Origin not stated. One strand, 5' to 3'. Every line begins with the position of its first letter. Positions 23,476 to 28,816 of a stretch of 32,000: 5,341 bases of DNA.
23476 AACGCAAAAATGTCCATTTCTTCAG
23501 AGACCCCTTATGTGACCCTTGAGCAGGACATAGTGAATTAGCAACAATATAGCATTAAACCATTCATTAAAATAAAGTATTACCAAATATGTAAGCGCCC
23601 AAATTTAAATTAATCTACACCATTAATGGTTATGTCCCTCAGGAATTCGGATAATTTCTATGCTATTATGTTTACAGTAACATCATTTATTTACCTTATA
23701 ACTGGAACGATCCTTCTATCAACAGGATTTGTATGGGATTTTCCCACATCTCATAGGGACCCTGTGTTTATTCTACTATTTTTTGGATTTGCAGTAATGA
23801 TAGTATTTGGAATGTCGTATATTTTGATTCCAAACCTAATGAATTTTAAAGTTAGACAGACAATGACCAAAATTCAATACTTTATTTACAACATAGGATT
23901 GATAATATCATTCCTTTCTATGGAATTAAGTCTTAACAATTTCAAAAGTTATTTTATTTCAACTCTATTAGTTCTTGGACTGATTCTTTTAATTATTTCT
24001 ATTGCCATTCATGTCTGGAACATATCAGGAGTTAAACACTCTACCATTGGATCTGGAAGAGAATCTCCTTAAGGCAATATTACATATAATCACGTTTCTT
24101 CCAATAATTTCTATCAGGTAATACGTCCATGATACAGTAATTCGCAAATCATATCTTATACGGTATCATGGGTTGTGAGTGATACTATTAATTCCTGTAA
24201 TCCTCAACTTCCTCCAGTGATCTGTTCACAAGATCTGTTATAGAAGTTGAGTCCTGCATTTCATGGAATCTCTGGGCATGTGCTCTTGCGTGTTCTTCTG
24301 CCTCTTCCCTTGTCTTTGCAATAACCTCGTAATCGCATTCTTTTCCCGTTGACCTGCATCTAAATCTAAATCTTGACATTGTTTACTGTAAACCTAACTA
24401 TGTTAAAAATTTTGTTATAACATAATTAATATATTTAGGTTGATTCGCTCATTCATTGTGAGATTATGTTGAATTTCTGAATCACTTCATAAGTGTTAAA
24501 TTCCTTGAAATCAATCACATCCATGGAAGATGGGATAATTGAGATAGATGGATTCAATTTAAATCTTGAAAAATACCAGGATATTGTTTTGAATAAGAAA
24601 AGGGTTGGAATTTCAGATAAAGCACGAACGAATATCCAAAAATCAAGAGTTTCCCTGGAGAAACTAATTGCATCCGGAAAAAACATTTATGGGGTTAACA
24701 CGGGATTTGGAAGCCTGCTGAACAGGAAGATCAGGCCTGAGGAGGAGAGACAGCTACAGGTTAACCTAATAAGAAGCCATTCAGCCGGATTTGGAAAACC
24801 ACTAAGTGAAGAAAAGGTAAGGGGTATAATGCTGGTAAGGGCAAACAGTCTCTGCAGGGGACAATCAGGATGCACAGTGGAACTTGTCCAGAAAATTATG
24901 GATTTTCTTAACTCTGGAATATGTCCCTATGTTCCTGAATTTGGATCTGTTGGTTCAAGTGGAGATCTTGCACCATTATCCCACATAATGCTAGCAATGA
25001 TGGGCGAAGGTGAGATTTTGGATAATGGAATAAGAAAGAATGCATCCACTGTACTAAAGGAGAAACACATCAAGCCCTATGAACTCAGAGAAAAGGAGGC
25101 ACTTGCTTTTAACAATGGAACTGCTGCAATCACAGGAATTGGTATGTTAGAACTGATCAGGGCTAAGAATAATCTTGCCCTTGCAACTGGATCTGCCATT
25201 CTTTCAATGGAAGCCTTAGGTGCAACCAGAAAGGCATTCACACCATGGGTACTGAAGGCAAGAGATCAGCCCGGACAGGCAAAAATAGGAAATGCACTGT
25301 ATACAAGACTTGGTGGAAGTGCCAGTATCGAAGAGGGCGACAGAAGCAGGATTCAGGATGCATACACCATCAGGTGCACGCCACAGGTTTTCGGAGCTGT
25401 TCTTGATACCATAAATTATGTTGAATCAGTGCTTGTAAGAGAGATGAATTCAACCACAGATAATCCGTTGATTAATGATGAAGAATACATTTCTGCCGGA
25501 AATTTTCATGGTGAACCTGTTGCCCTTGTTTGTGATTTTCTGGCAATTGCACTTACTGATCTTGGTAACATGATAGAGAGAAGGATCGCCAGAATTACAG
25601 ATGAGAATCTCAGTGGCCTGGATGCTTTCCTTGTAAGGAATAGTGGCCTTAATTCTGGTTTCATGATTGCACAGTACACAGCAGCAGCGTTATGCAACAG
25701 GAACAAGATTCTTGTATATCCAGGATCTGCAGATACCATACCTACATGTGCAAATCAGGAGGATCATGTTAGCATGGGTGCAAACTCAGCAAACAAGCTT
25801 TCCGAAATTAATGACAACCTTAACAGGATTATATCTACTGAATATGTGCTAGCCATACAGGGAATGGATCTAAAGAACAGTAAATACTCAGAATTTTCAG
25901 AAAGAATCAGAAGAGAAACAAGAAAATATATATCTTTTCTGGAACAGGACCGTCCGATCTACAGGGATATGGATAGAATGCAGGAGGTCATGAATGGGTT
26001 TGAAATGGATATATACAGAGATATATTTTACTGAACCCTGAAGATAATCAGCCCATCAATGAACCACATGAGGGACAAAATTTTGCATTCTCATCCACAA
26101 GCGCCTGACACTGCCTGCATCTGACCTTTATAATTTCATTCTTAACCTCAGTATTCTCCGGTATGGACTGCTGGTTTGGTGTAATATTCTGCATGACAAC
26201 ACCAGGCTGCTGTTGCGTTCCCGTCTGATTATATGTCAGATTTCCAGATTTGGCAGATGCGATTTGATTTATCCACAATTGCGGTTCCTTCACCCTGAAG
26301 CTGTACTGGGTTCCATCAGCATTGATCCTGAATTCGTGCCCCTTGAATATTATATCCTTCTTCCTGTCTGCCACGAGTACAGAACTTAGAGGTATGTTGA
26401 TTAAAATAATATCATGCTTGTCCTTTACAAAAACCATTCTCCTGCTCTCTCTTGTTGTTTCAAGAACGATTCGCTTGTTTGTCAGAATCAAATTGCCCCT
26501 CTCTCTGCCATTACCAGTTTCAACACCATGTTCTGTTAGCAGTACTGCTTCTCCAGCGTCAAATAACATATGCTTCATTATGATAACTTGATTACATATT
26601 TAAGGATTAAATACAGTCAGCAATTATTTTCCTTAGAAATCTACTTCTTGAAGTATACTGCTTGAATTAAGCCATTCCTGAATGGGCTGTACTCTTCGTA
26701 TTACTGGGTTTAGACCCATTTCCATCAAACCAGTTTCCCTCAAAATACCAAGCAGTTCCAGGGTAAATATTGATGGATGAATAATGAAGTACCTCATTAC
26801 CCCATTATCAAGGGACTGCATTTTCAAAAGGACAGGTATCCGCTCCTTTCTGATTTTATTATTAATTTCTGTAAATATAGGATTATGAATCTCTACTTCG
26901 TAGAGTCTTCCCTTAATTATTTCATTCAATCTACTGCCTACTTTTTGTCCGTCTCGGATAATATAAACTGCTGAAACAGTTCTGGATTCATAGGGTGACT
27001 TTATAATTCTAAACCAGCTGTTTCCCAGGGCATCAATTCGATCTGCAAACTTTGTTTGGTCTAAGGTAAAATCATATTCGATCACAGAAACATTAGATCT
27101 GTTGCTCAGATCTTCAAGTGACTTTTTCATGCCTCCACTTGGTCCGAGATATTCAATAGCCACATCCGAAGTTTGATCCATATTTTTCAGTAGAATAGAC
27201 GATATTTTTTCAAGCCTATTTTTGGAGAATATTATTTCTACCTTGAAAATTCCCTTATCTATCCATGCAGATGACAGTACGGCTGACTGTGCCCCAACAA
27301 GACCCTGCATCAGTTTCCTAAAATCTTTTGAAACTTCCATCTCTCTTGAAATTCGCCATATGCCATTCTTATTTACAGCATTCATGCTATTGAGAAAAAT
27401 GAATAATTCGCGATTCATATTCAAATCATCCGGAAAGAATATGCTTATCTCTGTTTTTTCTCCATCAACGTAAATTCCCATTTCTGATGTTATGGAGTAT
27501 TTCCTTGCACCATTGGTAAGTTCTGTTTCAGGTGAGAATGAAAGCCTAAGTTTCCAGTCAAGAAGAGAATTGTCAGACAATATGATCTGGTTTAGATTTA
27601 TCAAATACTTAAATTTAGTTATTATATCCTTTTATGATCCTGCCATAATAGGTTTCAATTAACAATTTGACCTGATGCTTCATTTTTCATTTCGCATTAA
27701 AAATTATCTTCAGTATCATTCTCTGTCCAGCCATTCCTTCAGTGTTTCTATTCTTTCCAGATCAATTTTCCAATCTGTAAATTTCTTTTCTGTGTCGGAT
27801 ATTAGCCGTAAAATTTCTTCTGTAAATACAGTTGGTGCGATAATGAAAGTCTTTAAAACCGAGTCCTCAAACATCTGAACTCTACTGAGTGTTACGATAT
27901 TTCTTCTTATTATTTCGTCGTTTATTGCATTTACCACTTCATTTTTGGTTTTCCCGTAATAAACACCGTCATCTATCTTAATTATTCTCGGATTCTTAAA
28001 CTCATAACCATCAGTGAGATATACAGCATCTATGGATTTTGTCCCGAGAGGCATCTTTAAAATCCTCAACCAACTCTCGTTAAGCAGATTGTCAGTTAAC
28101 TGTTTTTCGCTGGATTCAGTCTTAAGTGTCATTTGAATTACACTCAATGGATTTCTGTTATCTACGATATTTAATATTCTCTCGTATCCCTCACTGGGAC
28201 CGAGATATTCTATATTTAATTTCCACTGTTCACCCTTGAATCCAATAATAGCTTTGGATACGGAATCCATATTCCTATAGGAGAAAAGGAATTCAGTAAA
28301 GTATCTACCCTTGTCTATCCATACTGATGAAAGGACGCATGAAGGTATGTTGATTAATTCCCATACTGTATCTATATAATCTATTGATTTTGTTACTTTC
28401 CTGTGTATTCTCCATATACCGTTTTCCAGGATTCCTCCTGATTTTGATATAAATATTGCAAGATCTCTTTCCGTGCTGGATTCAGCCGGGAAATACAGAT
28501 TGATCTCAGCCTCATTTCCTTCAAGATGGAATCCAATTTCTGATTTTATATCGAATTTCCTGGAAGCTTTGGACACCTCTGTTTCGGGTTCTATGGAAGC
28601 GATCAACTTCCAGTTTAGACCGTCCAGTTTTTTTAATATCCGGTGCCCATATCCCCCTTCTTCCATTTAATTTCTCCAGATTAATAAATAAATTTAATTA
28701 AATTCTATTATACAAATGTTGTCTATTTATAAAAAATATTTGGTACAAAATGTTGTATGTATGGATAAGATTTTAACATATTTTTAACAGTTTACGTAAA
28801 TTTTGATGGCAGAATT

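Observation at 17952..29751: Six diverged paralogues of an uncharacterised ~310-aa protein family packed into 12 kb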

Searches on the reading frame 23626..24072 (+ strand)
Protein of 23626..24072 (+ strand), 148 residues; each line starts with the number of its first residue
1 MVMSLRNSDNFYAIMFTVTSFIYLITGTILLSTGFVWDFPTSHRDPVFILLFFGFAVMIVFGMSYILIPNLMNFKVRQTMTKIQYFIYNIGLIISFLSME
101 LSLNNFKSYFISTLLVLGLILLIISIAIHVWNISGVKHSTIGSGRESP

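Call 22: search_protein_families(library=pfam, proteins=[window:23626-24072:+], max_evalue=0.01)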
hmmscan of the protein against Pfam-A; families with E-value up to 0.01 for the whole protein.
window:23626-24072:+ (148 aa): 1 family
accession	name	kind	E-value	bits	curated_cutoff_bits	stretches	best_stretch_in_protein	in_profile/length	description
PF00115.25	COX1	-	2.2e-05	24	34.8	1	50-100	349-399/436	Cytochrome C and Quinol oxidase polypeptide I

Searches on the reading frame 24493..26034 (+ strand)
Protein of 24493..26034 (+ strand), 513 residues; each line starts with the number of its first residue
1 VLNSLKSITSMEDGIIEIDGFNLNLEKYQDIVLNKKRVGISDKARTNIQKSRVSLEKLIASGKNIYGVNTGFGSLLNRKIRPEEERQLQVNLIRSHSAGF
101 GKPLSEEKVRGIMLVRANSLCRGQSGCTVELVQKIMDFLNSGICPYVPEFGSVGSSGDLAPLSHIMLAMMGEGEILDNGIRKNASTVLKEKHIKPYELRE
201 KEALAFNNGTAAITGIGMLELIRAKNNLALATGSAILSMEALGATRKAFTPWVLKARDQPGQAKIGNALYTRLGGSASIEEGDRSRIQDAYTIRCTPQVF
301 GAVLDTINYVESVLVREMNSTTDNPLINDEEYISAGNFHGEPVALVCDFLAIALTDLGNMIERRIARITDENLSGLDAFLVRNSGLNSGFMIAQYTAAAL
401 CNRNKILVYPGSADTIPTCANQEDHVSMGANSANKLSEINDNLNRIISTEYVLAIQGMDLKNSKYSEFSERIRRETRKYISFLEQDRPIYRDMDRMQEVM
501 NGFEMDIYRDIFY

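Call 22: search_protein_families(library=pfam, proteins=[window:24493-26034:+], max_evalue=0.01)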
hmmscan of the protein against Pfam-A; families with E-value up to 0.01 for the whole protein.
window:24493-26034:+ (513 aa): 1 family
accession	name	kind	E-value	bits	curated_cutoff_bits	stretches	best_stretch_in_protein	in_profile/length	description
PF00221.24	Lyase_aromatic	-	1.6e-166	555.1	27.3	1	23-477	1-465/466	Aromatic amino acid lyase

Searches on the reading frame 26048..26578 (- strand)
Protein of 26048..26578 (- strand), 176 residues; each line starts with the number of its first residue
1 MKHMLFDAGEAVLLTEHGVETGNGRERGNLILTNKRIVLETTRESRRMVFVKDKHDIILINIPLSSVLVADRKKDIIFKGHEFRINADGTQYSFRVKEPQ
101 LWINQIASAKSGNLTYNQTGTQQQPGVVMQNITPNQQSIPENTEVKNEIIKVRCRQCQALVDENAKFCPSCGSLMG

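Call 22: search_protein_families(library=pfam, proteins=[window:26048-26578:-], max_evalue=0.01)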
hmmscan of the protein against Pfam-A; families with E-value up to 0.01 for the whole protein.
window:26048-26578:- (176 aa): 7 families
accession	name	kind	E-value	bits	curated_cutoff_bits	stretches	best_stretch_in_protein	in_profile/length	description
PF13240.11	Zn_Ribbon_1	-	3.3e-06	27.2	25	1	154-173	2-21/23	zinc-ribbon domain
PF12773.13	DZR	-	7.7e-06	26.4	27.3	1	151-172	24-45/45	Double zinc ribbon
PF13248.11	Zn_ribbon_3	-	4.4e-05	23.2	27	1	151-173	2-24/26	zinc-ribbon domain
PF17032.10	Zn_ribbon_15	-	5.3e-05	24.4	28.9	1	143-172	51-73/73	zinc-ribbon family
PF08772.16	Zn_ribbon_NOB1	-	0.0003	21.3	24.9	0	152-173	9-31/72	Nin one binding (NOB1) Zn-ribbon like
PF02150.21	Zn_ribbon_RPB9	-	0.00031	21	25.2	0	166-175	2-11/36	RNA polymerases M/15 Kd subunit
PF01155.25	HypA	-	0.0054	17.2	28.9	1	143-173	62-94/112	Hydrogenase/urease nickel incorporation, metallochaperone, hypA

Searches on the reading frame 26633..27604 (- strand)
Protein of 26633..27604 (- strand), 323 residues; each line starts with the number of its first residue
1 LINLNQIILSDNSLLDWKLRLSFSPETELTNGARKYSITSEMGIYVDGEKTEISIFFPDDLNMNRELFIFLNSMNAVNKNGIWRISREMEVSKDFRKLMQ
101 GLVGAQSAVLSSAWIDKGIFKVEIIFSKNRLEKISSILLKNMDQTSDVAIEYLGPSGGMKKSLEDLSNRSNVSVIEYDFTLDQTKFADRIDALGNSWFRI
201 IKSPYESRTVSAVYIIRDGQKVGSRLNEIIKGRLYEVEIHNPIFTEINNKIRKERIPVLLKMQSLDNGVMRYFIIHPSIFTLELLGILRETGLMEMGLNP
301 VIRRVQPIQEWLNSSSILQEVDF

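Call 5: search_protein_families(library=pfam, proteins=[window:26633-27604:-], max_evalue=1)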
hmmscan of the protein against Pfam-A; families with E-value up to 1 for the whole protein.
window:26633-27604:- (323 aa): 3 families
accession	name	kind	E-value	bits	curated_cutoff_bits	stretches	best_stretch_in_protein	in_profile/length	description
PF19020.6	Ta1207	-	1.8e-56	191.6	26.3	1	19-291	2-275/277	Ta1207 family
PF21734.3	10_blade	-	0.083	12.6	27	1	41-78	265-302/345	10-bladed beta propeller domain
PF07082.17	DUF1350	-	0.19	11.4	27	1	162-263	39-139/250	Protein of unknown function (DUF1350)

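Call 6: search_protein_families(library=ncbifam, proteins=[window:26633-27604:-], max_evalue=1)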
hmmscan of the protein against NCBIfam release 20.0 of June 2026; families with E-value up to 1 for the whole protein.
window:26633-27604:- (323 aa): 0 families

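Call 49: search_protein_families(library=padloc, proteins=[window:26633-27604:-], max_evalue=0.1)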
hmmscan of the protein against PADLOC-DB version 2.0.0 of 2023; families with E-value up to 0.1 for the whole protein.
window:26633-27604:- (323 aa): 1 family
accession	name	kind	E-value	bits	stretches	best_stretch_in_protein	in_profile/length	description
PDLC02336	AbiLi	-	0.013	13.1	1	67-278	42-242/340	AbiLi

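Call 50: search_protein_families(library=phrogs, proteins=[window:26633-27604:-], max_evalue=0.1)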
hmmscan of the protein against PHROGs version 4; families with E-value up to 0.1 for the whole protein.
window:26633-27604:- (323 aa): 0 families

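Call 59: find_related_loci(query=A5, collection=metagenome_contigs, flank=10000)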
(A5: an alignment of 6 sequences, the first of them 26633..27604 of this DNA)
Query A5 (323 aa) in metagenome_contigs; peptide patterns used: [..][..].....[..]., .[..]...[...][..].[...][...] (x = any residue, [..] = any of these).
63 stretches matched a pattern; 1 encode a relative of the query (tblastn E <= 1e-3); 1 distinct loci.
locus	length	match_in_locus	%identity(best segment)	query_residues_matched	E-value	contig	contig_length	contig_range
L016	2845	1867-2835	91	1-323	0e+0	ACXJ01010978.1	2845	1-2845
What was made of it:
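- Tried and rejected: The metagenome scan returned one (call 59).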

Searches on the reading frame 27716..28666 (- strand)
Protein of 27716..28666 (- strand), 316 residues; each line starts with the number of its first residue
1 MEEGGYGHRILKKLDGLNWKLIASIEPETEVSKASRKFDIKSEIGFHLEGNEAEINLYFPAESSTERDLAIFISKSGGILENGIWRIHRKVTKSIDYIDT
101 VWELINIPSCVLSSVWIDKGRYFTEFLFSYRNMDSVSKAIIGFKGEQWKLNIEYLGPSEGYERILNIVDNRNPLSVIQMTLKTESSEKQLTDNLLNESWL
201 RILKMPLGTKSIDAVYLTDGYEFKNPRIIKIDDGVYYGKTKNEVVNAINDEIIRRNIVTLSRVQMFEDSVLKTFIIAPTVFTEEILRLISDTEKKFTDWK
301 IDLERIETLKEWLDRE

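Call 5: search_protein_families(library=pfam, proteins=[window:27716-28666:-], max_evalue=1)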
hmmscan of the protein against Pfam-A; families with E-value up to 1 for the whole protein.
window:27716-28666:- (316 aa): 1 family
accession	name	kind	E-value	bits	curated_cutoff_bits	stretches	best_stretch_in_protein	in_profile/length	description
PF19020.6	Ta1207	-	6.5e-53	180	26.3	1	21-293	2-276/277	Ta1207 family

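Call 6: search_protein_families(library=ncbifam, proteins=[window:27716-28666:-], max_evalue=1)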
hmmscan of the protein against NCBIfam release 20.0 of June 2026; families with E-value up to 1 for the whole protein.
window:27716-28666:- (316 aa): 0 families

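Call 49: search_protein_families(library=padloc, proteins=[window:27716-28666:-], max_evalue=0.1)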
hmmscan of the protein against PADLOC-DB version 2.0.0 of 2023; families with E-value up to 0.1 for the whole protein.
window:27716-28666:- (316 aa): 0 families

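Call 50: search_protein_families(library=phrogs, proteins=[window:27716-28666:-], max_evalue=0.1)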
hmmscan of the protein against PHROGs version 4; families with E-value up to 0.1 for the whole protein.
window:27716-28666:- (316 aa): 0 families
